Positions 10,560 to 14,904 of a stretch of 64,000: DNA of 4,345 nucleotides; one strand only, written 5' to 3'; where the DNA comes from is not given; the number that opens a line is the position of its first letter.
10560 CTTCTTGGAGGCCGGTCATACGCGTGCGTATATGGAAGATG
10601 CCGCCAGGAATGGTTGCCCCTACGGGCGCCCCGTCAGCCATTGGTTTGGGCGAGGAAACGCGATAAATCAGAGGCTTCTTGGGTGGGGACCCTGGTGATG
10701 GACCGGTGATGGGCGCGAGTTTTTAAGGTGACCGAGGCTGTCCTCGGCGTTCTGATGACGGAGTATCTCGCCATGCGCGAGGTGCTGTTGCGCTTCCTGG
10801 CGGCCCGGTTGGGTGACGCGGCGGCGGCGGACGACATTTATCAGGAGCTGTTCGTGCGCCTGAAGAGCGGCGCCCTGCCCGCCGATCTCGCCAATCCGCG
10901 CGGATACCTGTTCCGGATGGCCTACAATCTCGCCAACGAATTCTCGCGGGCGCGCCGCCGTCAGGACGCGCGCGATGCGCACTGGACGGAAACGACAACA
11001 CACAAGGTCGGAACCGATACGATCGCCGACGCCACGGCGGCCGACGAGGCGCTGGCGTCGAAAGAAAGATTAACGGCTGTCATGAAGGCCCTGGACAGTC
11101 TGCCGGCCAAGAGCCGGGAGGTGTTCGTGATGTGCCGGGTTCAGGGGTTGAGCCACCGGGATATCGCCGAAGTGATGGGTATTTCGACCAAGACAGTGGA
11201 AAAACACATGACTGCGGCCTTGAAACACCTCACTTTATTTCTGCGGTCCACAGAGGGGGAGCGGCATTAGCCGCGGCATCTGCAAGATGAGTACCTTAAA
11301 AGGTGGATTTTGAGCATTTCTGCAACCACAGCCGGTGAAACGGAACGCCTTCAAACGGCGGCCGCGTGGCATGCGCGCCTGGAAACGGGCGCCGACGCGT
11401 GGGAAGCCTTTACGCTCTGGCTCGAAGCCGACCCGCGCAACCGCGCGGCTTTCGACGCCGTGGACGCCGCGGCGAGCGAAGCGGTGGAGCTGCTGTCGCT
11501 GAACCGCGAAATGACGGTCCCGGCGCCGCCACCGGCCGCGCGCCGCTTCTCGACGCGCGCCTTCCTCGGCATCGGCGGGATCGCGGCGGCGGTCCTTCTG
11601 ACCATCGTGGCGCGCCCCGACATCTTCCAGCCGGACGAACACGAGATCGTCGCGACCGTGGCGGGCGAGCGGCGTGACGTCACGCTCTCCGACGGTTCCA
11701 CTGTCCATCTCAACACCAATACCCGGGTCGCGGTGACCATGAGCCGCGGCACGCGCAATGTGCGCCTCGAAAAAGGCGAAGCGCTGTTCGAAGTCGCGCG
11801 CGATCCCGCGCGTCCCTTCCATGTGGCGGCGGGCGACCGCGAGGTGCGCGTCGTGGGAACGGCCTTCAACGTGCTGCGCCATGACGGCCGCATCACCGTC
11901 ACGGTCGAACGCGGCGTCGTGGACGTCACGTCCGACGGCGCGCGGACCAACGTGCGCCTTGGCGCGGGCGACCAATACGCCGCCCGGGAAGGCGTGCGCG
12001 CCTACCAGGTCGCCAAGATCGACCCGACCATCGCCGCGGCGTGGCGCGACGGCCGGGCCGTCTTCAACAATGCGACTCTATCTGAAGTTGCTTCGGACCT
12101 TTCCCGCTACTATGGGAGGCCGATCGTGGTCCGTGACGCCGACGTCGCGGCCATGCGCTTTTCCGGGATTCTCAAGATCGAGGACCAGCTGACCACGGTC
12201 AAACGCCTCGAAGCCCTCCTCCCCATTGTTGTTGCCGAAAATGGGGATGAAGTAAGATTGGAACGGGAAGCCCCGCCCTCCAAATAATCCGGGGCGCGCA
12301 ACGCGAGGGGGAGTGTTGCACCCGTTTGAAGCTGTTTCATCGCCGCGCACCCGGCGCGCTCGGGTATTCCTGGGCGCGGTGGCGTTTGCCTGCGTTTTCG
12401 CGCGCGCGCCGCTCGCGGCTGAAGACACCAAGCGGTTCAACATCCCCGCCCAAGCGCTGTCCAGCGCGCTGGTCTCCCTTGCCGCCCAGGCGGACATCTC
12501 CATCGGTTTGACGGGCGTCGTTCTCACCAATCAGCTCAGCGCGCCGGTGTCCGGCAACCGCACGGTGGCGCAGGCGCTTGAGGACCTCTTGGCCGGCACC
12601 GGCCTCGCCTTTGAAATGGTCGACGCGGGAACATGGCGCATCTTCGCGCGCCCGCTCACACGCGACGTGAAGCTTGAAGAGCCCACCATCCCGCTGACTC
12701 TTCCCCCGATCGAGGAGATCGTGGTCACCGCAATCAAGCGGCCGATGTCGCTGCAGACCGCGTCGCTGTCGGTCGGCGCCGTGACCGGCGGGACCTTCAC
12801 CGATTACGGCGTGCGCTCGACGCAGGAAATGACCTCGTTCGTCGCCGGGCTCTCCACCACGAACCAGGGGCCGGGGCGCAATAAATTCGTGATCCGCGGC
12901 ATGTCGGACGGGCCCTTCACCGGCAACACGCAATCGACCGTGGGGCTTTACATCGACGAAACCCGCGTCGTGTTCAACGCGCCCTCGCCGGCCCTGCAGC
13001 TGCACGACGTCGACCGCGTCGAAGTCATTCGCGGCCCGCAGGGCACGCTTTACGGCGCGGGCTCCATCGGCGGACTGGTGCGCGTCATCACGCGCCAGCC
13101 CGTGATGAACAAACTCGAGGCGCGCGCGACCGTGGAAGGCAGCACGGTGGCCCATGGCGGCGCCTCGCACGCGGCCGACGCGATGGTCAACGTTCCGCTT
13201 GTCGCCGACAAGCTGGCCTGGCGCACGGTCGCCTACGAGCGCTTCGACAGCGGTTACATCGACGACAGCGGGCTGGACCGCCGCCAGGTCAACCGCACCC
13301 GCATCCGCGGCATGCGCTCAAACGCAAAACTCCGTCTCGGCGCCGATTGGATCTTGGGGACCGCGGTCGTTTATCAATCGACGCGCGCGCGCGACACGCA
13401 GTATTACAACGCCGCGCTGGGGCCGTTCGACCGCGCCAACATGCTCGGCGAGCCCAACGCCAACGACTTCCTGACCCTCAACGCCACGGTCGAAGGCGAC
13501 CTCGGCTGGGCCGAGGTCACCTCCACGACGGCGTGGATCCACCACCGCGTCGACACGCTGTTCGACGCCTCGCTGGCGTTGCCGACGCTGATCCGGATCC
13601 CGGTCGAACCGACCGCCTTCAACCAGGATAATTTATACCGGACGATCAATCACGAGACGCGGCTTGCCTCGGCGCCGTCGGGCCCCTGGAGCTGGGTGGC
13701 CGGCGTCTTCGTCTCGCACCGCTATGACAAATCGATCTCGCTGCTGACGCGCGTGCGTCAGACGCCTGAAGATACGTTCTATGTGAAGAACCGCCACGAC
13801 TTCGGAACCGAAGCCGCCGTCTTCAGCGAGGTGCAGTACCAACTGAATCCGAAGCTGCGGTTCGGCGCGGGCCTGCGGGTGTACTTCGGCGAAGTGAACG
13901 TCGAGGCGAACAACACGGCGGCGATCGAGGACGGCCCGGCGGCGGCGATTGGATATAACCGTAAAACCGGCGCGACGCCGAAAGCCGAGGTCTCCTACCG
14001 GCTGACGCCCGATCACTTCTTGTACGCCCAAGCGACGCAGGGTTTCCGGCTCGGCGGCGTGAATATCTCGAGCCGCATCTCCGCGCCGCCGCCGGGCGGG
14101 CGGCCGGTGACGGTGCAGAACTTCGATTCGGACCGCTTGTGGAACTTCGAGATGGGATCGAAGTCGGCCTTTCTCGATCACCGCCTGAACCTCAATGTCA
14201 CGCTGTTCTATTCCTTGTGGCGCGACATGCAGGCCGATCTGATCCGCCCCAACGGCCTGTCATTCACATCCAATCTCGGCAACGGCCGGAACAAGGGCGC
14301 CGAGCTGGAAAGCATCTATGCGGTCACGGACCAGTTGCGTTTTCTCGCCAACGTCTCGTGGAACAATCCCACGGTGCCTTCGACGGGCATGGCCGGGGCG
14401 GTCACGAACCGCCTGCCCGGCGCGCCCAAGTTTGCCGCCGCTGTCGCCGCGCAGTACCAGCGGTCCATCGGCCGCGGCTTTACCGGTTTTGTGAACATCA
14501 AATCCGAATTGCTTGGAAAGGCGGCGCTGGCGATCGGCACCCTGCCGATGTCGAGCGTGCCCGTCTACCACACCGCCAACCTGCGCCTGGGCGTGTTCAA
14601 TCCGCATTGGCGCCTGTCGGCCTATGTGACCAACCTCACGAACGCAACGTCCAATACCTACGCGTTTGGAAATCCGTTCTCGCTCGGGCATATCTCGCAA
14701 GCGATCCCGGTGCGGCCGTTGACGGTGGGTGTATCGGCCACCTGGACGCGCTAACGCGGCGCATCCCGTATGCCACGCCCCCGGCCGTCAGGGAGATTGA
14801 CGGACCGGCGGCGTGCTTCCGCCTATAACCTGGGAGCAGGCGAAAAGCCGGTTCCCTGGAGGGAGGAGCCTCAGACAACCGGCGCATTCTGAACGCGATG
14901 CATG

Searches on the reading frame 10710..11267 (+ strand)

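Call 76: search_protein_families(library=pfam, proteins=[window:10710-11267:+], max_evalue=0.01)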
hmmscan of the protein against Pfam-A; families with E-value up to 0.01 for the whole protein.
window:10710-11267:+ (186 aa): 10 families
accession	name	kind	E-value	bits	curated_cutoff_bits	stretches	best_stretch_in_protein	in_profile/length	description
PF08281.18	Sigma70_r4_2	-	2.3e-18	66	25.7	1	123-174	3-54/54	Sigma-70, region 4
PF04545.22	Sigma70_r4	-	3.5e-11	42.9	24.1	1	127-174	1-48/50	Sigma-70, region 4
PF07638.17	Sigma70_ECF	-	9.4e-08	32.6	21.1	1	64-170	72-175/185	ECF sigma factor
PF00196.25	GerE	-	9.3e-07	28.8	23.5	1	134-174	6-45/57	Bacterial regulatory proteins, luxR family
PF04542.20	Sigma70_r2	-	9.9e-07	28.9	24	1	23-84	6-70/71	Sigma-70 region 2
PF22233.2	PhyR_sigma-like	-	0.00061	20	27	1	128-172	1-45/50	Response regulator PhyR, sigma-like domain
PF13384.12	HTH_23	-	0.0028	17.9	24.6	1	141-164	12-35/50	Homeodomain-like domain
PF04967.18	HTH_10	-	0.0031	17.7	23.1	1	149-174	26-51/53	HTH DNA binding domain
PF19889.5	DUF6362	-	0.0056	17.5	31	1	119-173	44-97/98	Domain of unknown function (DUF6362)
PF20057.4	DUF6456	-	0.0082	16.7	26.3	0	68-175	30-131/136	Domain of unknown function (DUF6456)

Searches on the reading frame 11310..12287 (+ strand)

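Call 76: search_protein_families(library=pfam, proteins=[window:11310-12287:+], max_evalue=0.01)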
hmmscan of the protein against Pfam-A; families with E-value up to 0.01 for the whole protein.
window:11310-12287:+ (325 aa): 7 families
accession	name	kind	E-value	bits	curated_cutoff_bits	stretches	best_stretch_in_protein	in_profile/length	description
PF04773.18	FecR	-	1.3e-21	77.3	24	1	114-204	3-96/97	FecR protein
PF16344.10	FecR_C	-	3.3e-08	33.9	24.4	1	251-297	3-49/70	FecR, C-terminal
PF16220.10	DUF4880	-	4.5e-05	23.7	25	1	15-52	1-41/43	Domain of unknown function (DUF4880)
PF11142.13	DUF2917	-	0.0038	16.9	25.5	0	116-143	29-56/59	Protein of unknown function (DUF2917)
PF05899.18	Cupin_3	-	0.0061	16.7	23.5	0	196-230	28-61/74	EutQ-like cupin domain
PF07883.17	Cupin_2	-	0.0074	16.4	27.2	0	183-229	8-52/70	Cupin domain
PF19744.4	DUF6232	-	0.0096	16.8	27.4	0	72-124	45-97/117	Family of unknown function (DUF6232)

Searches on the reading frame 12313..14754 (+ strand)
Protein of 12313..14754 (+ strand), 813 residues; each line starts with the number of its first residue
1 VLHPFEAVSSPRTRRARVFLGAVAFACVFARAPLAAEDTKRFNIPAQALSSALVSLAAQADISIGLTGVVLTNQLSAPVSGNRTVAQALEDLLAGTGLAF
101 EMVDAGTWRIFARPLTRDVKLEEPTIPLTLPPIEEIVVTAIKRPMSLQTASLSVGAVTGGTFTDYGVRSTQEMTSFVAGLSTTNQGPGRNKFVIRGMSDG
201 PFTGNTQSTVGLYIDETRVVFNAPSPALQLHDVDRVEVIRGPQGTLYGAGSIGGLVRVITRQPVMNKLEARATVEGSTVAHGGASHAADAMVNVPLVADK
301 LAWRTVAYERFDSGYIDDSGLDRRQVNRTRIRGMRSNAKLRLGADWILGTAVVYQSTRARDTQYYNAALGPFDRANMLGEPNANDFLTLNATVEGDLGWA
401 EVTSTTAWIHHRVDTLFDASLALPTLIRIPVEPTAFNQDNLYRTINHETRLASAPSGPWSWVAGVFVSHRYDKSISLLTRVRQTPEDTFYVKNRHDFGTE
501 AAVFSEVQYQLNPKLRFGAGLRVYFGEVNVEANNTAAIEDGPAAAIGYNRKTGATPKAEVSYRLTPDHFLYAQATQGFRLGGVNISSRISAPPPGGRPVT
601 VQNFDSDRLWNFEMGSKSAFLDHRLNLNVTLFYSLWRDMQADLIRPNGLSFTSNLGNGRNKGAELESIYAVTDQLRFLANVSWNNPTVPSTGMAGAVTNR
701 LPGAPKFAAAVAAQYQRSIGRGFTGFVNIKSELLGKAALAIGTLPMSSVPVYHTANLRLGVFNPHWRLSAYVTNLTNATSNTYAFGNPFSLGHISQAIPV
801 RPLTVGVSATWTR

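Call 76: search_protein_families(library=pfam, proteins=[window:12313-14754:+], max_evalue=0.01)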
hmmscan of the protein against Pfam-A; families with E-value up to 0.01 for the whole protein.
window:12313-14754:+ (813 aa): 3 families
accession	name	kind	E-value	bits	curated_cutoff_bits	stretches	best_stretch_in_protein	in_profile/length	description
PF00593.30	TonB_dep_Rec_b-barrel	-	1.5e-31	111.2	27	1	324-775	12-436/436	TonB dependent receptor-like, beta-barrel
PF07715.20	Plug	-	1.3e-14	55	23.9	1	148-254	3-106/107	TonB-dependent Receptor Plug Domain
PF07660.19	STN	-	3.4e-07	30.4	28.4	1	70-112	9-51/52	Secretin and TonB N terminus short domain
